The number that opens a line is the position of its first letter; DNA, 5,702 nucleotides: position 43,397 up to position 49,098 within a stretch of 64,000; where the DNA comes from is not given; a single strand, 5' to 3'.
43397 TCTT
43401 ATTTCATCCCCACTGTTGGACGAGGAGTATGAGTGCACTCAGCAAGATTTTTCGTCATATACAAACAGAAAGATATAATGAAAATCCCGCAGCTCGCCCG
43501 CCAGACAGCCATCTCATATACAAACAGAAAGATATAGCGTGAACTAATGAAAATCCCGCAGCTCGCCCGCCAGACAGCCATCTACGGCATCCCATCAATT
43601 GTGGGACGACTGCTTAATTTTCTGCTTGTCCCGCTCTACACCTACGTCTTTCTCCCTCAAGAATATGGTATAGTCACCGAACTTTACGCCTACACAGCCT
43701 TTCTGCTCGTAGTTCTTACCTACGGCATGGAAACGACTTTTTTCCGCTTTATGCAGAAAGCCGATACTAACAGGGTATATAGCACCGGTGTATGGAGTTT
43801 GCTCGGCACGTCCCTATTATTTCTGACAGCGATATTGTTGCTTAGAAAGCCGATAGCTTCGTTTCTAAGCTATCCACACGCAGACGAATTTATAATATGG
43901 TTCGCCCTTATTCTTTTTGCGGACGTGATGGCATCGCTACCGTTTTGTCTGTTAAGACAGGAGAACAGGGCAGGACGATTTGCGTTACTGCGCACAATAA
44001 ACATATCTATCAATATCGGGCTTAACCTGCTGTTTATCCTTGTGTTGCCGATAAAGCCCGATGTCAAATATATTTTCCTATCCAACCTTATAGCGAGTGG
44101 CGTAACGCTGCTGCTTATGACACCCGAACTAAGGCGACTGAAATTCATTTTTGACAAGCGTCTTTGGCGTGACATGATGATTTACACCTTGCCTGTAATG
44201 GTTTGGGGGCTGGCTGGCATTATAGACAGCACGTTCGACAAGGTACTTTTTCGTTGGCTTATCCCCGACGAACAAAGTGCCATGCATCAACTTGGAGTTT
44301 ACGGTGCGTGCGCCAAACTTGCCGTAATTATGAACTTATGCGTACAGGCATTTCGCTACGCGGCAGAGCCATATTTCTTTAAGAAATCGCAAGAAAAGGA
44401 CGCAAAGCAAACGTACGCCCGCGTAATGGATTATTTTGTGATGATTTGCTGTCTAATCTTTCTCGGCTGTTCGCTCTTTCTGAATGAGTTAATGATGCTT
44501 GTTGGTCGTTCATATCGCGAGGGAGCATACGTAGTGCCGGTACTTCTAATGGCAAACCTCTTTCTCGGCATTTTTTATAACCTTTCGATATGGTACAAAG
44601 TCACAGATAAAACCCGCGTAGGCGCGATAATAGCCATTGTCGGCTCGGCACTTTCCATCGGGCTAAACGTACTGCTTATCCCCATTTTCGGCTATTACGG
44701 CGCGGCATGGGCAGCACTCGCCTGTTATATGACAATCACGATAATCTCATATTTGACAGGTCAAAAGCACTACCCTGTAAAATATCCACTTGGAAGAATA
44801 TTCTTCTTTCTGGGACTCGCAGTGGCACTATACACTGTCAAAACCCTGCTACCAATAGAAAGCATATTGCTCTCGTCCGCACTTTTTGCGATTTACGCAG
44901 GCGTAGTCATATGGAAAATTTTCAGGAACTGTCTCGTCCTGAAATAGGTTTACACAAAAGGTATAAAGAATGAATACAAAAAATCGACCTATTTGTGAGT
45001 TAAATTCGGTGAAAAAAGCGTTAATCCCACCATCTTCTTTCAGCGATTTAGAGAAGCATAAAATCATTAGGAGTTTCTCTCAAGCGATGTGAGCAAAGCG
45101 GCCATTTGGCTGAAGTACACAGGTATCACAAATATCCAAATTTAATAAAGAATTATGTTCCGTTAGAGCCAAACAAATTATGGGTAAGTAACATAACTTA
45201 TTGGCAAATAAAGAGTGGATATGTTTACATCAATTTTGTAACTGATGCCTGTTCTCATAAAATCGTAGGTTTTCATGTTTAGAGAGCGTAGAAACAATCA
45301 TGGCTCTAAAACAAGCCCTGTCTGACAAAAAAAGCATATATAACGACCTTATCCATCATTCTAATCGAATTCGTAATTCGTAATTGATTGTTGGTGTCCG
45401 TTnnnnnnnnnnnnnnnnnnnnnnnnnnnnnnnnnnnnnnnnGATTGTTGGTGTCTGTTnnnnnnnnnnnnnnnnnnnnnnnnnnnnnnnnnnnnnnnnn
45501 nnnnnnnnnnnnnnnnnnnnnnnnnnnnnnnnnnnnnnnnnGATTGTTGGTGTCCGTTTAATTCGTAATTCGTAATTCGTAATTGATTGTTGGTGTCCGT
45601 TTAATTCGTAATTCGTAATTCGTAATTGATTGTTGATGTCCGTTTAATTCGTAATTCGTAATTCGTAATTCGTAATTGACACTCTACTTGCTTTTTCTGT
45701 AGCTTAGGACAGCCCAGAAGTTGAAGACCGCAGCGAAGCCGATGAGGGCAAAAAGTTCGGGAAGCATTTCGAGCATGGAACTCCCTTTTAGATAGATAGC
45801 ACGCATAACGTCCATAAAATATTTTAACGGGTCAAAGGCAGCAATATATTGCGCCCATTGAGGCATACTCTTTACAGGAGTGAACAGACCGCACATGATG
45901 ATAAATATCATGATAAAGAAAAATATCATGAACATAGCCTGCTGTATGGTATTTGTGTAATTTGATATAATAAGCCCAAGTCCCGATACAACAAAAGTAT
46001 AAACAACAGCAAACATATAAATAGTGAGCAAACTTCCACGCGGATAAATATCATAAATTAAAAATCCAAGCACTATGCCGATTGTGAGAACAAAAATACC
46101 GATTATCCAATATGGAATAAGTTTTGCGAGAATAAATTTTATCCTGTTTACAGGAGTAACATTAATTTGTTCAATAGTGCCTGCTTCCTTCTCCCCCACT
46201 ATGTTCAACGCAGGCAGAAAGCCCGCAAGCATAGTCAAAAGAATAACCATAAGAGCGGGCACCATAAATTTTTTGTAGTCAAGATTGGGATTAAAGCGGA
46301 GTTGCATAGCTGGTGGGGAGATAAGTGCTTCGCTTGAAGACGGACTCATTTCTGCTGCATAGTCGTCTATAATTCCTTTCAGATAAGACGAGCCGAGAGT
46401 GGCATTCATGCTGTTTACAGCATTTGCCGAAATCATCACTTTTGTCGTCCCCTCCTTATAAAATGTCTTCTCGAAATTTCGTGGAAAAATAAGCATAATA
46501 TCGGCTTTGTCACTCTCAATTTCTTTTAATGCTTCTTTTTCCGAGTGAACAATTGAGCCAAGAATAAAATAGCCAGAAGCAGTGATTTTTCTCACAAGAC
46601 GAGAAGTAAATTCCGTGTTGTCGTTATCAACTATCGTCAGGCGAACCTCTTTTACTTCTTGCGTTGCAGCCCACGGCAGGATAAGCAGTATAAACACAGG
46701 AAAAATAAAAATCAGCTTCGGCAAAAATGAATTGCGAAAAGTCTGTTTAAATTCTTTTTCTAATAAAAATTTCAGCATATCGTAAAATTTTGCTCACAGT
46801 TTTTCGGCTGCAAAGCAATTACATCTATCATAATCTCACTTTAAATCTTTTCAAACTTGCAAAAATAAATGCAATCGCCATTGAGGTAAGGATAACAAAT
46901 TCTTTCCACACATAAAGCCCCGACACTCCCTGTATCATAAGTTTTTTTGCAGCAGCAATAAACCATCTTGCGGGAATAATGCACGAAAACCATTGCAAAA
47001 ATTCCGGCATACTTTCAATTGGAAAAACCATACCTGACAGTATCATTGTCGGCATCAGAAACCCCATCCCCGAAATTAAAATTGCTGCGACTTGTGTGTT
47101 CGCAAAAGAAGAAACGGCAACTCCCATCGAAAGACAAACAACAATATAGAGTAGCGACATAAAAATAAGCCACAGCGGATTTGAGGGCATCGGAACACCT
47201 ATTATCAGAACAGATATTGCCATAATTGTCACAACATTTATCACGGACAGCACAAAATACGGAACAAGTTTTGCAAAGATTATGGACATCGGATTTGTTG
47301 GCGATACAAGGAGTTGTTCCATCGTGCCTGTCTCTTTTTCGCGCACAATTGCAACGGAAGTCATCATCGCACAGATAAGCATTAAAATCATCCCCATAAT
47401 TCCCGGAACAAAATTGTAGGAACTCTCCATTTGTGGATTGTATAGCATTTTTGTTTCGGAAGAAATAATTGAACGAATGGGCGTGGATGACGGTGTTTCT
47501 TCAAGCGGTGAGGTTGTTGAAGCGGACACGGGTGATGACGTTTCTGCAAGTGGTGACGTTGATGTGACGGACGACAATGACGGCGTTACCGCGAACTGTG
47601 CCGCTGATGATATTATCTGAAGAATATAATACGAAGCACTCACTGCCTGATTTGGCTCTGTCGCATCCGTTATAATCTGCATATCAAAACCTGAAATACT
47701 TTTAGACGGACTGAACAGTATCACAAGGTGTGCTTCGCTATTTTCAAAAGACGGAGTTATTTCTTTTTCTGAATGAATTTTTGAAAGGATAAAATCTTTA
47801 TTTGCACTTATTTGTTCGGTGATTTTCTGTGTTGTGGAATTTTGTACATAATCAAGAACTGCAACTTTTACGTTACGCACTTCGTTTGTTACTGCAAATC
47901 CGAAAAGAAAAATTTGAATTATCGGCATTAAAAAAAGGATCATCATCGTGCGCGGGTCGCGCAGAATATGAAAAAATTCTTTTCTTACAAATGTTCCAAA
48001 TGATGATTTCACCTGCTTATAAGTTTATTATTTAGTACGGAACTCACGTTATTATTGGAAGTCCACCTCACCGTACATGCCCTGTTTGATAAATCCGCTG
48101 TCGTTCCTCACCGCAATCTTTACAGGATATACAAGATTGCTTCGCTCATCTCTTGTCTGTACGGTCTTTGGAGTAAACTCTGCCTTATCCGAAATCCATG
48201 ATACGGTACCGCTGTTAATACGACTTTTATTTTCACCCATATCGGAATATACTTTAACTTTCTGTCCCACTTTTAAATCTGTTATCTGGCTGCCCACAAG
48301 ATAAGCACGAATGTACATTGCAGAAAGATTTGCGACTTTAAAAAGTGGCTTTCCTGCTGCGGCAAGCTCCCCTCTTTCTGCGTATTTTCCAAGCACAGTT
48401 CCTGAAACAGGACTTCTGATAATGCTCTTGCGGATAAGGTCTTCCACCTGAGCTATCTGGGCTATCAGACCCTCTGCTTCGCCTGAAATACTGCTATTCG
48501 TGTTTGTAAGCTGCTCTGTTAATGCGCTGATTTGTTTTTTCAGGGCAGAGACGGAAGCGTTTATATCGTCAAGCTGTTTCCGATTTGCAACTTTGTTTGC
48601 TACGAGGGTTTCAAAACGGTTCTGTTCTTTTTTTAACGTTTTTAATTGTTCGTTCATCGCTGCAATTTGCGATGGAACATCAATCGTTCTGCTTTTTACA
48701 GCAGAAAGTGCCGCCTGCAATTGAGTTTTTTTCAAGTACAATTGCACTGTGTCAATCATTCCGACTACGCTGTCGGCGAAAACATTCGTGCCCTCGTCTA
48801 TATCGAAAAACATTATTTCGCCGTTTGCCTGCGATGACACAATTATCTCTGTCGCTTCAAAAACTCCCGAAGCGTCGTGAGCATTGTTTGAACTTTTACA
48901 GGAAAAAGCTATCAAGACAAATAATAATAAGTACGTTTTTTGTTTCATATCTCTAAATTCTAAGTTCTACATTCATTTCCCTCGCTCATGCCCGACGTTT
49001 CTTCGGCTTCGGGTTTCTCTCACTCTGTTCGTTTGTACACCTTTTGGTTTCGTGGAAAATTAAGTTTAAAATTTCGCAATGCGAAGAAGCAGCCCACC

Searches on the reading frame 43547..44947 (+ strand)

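Call 23: search_protein_families(library=pfam, proteins=[window:43547-44947:+])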
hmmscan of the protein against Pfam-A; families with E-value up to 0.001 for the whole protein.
window:43547-44947:+ (466 aa): 2 families
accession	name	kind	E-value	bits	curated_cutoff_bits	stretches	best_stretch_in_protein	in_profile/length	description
PF01943.22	Polysacc_synt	-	3.1e-19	69.9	28.2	1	7-279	2-272/274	Polysaccharide biosynthesis protein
PF13440.11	Polysacc_synt_3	-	1.6e-11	44.4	23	1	37-315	8-279/293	Polysaccharide biosynthesis protein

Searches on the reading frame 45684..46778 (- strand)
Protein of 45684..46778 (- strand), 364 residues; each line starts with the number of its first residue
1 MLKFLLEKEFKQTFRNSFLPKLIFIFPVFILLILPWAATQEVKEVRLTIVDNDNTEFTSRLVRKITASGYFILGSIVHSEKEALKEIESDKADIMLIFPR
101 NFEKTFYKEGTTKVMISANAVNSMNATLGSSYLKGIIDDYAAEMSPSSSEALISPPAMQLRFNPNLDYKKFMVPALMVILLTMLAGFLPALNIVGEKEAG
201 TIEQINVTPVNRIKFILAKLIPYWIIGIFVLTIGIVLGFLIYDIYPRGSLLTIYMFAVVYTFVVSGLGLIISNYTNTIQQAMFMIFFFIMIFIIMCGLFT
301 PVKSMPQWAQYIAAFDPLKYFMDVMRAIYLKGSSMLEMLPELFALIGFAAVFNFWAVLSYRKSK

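Call 24: search_protein_families(library=pfam, proteins=[window:45684-46778:-], max_evalue=0.01)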
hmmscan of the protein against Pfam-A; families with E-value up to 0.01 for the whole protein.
window:45684-46778:- (364 aa): 4 families
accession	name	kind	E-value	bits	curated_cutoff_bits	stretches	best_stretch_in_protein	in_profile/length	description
PF12698.13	ABC2_membrane_3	-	1.3e-47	163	31.6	1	23-353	7-342/347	ABC-2 family transporter protein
PF01061.29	ABC2_membrane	-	3e-25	89.4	26.9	1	172-329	50-210/211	ABC-2 type transporter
PF12679.13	ABC2_membrane_2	-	1.3e-13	51.4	27.2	1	5-358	3-276/283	ABC-2 family transporter protein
PF12730.13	ABC2_membrane_4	-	7.2e-07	29.8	27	1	163-241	42-120/179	ABC-2 family transporter protein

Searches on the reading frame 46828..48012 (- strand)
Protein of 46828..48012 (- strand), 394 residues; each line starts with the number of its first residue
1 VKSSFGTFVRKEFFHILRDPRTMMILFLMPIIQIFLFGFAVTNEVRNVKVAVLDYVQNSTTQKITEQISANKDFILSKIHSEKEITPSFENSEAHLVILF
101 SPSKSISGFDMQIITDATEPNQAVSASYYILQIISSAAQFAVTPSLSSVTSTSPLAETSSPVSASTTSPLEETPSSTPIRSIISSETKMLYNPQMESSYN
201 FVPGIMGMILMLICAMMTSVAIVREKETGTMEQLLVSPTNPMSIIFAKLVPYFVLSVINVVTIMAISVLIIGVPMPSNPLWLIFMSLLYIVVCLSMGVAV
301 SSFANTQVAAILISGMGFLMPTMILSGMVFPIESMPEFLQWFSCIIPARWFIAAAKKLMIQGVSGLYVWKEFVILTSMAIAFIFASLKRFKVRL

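Call 24: search_protein_families(library=pfam, proteins=[window:46828-48012:-], max_evalue=0.01)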
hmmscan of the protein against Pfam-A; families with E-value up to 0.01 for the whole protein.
window:46828-48012:- (394 aa): 4 families
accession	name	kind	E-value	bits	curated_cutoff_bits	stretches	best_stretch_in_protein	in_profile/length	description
PF12698.13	ABC2_membrane_3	-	2.2e-45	155.7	31.6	1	22-387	3-346/347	ABC-2 family transporter protein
PF01061.29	ABC2_membrane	-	6.1e-29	101.5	26.9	1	197-357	51-208/211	ABC-2 type transporter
PF12679.13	ABC2_membrane_2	-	3.7e-27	95.7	27.2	1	9-391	4-279/283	ABC-2 family transporter protein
PF12730.13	ABC2_membrane_4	-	1.6e-07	31.9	27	1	192-314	43-172/179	ABC-2 family transporter protein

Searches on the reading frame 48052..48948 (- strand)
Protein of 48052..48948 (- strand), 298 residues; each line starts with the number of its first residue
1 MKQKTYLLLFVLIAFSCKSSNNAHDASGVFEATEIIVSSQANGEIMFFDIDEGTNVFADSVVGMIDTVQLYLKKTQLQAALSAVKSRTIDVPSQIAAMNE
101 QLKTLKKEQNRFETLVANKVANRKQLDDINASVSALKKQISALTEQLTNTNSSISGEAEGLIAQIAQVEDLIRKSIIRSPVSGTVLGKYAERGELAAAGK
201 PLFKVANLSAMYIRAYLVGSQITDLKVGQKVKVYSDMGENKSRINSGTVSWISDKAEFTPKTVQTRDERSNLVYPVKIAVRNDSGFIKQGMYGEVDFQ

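Call 24: search_protein_families(library=pfam, proteins=[window:48052-48948:-], max_evalue=0.01)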
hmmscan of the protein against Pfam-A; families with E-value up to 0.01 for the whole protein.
window:48052-48948:- (298 aa): 12 families
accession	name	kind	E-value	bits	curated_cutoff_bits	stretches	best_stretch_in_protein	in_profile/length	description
PF16576.10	HlyD_D23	-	1.4e-14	54.3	30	1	82-271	68-203/214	Barrel-sandwich domain of CusB or HlyD membrane-fusion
PF13437.12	HlyD_3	-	1.4e-13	51.9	22.2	1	177-283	2-96/106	HlyD family secretion protein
PF12700.13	HlyD_2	-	4.1e-08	32.8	25.1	2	197-239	253-295/416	HlyD family secretion protein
PF10473.14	CENP-F_leu_zip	-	0.00048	20.7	34.5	1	70-145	64-140/140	Leucine-rich repeats of kinetochore protein Cenp-F/LEK1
PF25764.1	KIF21A_4th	-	0.00076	19.6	33.1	1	92-148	103-159/183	KIF21A-like domain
PF04513.17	Baculo_PEP_C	-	0.0017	18.9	38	1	76-161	17-97/140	Baculovirus polyhedron envelope protein, PEP, C terminus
PF07926.17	TPR_MLP1_2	-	0.0018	18.7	36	1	74-163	3-96/129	TPR/MLP1/MLP2-like protein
PF06810.17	Phage_scaffold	-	0.0019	18.6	35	0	121-170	31-77/170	Phage capsid assembly scaffolding protein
PF15035.11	Rootletin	-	0.0022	18.5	36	1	93-154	66-127/188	Ciliary rootlet component, centrosome cohesion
PF18595.6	Nuf2_DHR10-like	-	0.0032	17.9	28.4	1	93-153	33-93/117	Nuf2, DHR10-like domain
PF12919.13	TcdA_TcdB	-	0.0042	16.8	23.6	1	54-169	32-149/382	TcdA/TcdB catalytic glycosyltransferase domain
PF04108.17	ATG17_like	-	0.0094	15.9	43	0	66-171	190-294/355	Autophagy protein ATG17-like domain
